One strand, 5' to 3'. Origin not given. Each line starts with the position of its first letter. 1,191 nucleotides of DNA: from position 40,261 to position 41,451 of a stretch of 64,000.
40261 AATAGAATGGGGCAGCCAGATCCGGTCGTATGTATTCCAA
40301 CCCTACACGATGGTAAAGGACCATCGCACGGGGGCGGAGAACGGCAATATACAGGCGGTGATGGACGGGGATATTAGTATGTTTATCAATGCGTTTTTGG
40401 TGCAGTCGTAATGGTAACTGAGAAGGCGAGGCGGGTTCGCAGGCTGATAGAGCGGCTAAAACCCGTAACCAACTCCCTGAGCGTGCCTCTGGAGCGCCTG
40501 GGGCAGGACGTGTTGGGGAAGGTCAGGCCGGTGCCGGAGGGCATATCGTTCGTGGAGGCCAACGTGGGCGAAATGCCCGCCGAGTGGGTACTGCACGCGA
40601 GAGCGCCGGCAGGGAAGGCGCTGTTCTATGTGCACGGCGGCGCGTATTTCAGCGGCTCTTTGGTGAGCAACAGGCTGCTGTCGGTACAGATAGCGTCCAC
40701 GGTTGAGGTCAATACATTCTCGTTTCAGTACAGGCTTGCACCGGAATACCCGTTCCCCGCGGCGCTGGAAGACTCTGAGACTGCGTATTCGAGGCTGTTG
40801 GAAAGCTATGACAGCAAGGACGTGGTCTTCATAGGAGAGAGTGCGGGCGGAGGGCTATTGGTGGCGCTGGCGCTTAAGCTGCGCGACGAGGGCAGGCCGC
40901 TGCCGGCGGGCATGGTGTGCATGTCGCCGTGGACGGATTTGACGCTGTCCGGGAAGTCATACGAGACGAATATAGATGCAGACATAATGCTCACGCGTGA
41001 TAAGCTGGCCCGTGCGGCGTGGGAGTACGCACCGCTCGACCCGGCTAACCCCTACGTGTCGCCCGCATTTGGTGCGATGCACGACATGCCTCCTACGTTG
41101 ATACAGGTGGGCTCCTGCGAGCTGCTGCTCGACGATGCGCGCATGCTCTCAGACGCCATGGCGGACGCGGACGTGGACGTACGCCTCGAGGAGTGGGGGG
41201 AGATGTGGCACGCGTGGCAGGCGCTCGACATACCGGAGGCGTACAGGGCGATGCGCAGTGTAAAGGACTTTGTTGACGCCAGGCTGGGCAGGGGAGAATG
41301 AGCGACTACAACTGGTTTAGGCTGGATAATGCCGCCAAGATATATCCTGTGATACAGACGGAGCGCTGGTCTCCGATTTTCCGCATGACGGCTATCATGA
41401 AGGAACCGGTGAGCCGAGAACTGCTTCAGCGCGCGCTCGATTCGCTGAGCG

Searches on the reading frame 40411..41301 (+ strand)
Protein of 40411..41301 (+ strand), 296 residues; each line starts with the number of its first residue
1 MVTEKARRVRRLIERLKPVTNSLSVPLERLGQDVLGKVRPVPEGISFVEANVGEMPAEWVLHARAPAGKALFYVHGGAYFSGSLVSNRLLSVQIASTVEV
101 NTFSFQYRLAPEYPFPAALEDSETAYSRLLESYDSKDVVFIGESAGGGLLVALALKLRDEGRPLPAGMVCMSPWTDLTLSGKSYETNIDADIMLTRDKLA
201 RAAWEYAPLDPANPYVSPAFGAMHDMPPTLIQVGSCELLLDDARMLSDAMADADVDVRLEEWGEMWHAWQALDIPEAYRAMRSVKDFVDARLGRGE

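Call 72: search_protein_families(library=pfam, proteins=[window:40411-41301:+], max_evalue=0.00001)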
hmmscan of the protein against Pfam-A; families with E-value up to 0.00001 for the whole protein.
window:40411-41301:+ (296 aa): 3 families
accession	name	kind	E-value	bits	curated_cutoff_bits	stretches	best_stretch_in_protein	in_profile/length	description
PF07859.19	Abhydrolase_3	-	1.2e-48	166.1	25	1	71-270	1-209/210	alpha/beta hydrolase fold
PF10340.15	Say1_Mug180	-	1.4e-09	37.8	21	1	70-185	124-245/374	Steryl acetyl hydrolase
PF20434.5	BD-FAE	-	7.7e-08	32.5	26.8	1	69-156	14-109/215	BD-FAE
